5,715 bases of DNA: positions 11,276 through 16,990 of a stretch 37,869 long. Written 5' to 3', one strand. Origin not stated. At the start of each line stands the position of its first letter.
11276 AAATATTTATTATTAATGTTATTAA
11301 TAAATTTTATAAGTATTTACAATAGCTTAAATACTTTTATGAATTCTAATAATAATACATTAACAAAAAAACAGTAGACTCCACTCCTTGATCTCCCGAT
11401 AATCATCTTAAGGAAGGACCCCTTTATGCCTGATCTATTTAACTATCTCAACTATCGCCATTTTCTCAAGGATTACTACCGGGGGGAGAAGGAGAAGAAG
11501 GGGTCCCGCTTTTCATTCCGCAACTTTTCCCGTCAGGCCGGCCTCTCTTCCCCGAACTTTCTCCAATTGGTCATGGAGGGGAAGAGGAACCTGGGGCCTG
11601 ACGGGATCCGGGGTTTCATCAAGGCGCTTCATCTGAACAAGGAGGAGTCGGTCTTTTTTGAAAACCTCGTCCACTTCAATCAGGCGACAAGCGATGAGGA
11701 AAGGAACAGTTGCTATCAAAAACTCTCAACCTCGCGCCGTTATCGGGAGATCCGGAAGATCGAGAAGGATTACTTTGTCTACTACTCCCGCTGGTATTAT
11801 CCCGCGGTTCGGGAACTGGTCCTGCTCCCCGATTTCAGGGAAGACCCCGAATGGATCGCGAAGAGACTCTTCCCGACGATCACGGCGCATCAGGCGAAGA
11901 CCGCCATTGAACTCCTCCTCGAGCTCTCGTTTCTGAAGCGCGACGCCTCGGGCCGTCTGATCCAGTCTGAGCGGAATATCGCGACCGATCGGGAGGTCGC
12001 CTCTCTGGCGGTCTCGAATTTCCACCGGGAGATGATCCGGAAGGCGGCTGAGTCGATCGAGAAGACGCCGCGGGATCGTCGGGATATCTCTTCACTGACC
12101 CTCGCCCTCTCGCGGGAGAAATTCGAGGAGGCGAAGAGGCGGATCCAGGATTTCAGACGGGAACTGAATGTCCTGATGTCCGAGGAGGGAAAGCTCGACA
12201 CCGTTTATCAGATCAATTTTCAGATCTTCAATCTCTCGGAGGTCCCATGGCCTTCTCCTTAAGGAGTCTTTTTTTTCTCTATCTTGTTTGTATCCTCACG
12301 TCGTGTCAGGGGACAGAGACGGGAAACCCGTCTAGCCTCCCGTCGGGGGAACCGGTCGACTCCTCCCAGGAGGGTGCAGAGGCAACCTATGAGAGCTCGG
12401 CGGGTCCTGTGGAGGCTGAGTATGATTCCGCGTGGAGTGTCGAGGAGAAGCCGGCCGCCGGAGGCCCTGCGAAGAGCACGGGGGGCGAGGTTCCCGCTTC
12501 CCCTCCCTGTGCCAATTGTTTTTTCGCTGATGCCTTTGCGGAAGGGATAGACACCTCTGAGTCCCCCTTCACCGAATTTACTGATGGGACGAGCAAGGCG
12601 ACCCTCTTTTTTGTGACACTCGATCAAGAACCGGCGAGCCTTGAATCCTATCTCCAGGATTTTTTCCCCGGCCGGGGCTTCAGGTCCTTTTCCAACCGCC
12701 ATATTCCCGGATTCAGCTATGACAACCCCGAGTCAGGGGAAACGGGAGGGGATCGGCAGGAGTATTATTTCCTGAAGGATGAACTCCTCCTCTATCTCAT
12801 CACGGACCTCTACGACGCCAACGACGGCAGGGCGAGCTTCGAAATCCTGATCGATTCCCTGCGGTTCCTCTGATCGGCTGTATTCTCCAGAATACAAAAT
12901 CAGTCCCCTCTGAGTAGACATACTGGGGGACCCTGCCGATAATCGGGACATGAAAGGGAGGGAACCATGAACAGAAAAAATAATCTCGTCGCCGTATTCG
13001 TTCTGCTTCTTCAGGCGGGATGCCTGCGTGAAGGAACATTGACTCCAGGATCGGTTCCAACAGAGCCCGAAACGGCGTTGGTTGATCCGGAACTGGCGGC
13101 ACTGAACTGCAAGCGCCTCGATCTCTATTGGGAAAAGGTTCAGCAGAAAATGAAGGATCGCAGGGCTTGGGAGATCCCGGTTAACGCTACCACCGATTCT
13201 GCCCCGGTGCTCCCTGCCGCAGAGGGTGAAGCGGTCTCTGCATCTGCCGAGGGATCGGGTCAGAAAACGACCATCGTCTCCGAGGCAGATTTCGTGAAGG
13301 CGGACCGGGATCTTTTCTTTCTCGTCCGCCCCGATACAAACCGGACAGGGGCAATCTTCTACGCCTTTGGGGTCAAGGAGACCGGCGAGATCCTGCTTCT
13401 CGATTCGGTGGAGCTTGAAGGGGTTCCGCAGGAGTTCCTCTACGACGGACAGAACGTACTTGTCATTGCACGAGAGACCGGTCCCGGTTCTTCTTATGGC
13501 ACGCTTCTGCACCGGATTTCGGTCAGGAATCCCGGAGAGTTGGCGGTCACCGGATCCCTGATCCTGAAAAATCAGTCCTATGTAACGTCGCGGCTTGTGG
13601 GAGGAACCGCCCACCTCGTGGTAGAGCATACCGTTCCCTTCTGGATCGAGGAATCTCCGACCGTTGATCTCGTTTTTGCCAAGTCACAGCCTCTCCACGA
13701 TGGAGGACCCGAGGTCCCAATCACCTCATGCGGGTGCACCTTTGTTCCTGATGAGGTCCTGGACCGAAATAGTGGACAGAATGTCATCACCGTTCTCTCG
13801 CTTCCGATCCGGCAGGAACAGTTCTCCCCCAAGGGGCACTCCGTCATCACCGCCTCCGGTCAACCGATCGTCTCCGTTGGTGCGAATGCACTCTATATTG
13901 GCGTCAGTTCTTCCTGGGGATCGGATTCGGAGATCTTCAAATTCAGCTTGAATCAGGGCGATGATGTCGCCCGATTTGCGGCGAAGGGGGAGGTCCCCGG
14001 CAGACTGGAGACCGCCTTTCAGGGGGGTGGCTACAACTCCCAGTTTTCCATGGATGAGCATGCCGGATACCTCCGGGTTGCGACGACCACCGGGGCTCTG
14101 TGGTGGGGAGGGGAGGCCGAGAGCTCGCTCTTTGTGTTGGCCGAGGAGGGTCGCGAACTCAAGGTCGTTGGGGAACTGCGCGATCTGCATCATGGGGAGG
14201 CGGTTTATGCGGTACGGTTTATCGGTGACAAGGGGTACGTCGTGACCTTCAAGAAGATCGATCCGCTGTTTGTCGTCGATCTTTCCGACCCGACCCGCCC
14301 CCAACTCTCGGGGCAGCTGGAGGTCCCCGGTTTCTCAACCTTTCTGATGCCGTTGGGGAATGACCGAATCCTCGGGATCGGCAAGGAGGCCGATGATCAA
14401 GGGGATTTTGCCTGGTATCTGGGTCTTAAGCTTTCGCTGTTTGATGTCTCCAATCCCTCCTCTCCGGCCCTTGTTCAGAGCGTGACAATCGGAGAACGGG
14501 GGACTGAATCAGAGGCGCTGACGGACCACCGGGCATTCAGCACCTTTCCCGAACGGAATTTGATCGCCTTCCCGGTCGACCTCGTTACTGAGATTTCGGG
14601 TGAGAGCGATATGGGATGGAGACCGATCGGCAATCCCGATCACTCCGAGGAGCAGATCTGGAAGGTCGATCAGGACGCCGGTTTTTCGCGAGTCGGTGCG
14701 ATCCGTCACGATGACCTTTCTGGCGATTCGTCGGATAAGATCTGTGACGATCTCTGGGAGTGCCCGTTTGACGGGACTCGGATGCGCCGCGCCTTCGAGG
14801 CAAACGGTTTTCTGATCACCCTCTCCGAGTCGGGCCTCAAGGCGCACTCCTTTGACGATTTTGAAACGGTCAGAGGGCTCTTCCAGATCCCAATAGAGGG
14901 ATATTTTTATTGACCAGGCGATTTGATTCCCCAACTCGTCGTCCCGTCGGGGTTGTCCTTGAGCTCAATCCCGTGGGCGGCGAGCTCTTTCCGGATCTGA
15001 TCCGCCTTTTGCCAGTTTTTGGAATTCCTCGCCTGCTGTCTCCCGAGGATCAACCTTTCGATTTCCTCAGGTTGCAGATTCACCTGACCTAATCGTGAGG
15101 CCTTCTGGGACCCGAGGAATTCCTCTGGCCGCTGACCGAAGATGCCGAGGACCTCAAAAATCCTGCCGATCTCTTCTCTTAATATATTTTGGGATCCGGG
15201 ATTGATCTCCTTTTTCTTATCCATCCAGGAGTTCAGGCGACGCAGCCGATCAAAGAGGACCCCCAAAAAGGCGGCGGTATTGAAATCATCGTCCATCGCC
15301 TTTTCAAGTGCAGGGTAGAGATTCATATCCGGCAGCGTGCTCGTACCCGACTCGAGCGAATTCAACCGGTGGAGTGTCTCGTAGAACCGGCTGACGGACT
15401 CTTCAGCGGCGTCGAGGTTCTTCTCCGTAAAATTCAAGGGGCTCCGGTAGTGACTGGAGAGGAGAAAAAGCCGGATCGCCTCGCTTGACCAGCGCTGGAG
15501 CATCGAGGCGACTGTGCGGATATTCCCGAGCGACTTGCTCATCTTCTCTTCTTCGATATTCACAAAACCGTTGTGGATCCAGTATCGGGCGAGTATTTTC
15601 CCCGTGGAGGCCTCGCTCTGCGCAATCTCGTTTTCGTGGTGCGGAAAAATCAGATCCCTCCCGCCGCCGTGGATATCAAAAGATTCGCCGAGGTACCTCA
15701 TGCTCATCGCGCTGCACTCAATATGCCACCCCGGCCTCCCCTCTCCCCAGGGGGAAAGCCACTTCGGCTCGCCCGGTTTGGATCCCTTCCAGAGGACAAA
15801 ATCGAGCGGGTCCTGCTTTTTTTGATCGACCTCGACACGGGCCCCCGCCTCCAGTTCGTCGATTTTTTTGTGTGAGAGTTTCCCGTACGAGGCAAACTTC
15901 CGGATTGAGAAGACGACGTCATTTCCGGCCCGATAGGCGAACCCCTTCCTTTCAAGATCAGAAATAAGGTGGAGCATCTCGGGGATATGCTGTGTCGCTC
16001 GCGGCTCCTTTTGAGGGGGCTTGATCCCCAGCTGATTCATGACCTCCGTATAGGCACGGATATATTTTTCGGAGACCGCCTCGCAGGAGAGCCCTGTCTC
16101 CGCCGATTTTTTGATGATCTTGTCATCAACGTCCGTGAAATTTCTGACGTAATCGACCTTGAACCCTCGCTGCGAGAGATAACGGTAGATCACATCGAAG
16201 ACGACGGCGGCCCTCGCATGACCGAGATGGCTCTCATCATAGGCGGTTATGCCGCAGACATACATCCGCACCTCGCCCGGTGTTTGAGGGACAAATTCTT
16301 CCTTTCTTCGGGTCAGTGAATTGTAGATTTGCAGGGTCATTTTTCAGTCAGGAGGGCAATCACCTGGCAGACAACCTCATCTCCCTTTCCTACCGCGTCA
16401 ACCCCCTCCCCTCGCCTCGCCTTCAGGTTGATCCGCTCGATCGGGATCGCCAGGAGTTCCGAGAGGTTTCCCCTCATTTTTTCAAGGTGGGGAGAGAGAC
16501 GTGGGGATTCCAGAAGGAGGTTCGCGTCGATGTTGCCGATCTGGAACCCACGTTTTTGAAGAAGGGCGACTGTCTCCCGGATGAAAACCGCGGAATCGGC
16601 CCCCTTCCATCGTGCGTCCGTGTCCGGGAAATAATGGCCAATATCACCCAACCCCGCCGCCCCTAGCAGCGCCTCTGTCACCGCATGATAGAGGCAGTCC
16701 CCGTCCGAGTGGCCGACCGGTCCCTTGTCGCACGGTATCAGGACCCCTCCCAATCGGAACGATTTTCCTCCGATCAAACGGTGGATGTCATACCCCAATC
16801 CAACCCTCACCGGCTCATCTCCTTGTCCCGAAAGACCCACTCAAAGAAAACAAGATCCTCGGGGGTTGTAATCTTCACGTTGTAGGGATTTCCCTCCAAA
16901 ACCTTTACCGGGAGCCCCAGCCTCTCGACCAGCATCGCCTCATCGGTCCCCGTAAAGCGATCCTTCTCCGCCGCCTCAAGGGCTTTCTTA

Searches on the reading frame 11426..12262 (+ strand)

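Call 13: search_protein_families(library=pfam, proteins=[window:11426-12262:+], max_evalue=0.0001)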
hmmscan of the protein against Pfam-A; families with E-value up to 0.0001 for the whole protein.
window:11426-12262:+ (278 aa): 1 family
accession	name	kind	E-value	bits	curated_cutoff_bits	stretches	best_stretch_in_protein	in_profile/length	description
PF14394.12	DUF4423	-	2.1e-47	161.4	30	1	104-270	2-165/165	Domain of unknown function (DUF4423)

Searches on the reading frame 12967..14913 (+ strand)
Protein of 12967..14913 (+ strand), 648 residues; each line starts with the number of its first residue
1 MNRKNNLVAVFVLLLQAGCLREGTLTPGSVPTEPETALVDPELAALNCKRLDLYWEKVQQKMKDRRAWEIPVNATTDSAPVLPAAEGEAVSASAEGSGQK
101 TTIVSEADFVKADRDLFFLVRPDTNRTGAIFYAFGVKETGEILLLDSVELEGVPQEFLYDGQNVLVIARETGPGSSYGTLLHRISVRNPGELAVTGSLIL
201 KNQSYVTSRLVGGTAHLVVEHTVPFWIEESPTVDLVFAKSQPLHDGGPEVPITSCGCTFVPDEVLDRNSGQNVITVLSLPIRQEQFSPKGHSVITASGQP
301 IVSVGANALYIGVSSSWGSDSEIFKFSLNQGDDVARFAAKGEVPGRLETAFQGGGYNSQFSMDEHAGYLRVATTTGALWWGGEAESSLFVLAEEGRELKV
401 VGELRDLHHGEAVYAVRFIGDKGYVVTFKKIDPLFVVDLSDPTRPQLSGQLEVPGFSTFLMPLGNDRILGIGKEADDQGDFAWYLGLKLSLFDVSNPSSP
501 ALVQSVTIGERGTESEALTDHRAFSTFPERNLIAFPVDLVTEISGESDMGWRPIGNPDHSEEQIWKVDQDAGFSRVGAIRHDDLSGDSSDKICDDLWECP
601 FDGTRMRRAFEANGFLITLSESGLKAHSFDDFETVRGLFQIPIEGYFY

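Call 13: search_protein_families(library=pfam, proteins=[window:12967-14913:+], max_evalue=0.0001)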
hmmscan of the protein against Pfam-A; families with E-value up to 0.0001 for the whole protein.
window:12967-14913:+ (648 aa): 2 families
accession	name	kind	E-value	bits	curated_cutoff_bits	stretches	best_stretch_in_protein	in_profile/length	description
PF09826.15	Beta_propel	-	1.7e-90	304.7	22.4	1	103-631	10-494/495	Beta propeller domain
PF08309.17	LVIVD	-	1.4e-06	27.9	20.2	0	489-507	23-41/42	LVIVD repeat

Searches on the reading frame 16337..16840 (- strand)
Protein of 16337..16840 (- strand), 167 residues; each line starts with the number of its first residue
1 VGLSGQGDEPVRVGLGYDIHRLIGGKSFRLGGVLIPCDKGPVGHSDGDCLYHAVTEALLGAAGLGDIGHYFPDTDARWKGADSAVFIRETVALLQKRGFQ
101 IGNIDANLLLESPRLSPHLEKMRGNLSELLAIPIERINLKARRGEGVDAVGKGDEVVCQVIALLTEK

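Call 13: search_protein_families(library=pfam, proteins=[window:16337-16840:-], max_evalue=0.0001)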
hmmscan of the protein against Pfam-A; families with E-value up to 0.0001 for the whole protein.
window:16337-16840:- (167 aa): 1 family
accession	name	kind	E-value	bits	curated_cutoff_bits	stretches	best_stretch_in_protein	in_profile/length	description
PF02542.21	YgbB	-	4.3e-56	190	26.7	1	11-164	1-154/155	YgbB family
